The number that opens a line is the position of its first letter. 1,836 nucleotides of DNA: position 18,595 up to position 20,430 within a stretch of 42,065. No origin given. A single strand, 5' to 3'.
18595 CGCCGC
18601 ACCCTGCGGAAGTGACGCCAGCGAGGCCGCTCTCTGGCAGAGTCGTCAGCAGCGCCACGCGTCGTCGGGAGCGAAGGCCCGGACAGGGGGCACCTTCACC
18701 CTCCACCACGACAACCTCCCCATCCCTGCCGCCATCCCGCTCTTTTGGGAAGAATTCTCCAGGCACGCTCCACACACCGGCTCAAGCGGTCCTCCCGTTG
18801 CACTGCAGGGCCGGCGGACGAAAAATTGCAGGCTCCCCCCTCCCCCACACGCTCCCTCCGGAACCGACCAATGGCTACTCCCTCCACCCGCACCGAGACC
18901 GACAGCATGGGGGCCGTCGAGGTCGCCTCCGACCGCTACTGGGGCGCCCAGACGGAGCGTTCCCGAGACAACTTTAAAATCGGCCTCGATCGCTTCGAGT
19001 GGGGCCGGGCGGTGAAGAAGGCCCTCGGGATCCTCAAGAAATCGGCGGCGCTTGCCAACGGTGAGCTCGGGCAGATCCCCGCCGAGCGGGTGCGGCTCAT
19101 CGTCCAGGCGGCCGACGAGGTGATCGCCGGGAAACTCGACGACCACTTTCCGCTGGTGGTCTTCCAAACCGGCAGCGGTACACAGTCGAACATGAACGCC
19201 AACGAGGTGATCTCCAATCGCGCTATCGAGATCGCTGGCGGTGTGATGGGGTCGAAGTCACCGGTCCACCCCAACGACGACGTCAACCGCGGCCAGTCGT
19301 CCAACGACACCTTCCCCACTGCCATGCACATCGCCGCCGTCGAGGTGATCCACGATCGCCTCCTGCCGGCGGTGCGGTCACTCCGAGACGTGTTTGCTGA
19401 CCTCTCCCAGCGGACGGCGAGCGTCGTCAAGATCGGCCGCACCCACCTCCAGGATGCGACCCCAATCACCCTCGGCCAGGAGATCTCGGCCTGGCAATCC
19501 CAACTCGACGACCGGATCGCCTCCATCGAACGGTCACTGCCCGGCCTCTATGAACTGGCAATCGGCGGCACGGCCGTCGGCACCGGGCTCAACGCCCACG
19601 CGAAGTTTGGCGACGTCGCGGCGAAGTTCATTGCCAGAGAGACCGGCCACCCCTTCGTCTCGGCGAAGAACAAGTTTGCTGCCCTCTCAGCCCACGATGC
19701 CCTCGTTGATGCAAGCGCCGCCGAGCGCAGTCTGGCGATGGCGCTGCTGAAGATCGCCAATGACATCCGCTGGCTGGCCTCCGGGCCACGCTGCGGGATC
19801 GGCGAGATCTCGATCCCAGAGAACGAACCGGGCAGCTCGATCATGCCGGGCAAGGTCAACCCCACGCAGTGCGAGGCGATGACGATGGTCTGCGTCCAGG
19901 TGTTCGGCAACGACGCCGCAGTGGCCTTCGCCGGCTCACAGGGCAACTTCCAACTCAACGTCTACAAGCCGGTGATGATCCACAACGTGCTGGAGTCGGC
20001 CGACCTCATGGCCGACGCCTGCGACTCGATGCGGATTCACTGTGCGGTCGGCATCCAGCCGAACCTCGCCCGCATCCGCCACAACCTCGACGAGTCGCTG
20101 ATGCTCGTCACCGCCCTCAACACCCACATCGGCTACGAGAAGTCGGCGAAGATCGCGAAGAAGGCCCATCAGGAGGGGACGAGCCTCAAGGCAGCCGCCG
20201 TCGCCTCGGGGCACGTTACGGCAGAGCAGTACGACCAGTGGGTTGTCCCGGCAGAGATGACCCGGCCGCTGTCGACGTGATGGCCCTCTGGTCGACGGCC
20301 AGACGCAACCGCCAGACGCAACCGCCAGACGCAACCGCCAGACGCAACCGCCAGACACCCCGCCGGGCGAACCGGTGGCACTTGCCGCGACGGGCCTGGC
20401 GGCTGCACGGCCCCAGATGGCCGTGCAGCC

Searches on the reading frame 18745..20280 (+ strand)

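Call 50: search_protein_families(library=pfam, proteins=[window:18745-20280:+], max_evalue=0.01)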
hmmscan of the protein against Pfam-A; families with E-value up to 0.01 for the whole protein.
window:18745-20280:+ (511 aa): 2 families
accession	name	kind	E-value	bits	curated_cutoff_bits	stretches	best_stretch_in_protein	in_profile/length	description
PF00206.25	Lyase_1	-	3.4e-108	362.2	27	1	56-388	1-312/312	Lyase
PF10415.14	FumaraseC_C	-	5.8e-23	81.5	32.5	1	454-507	1-54/54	Fumarase C C-terminus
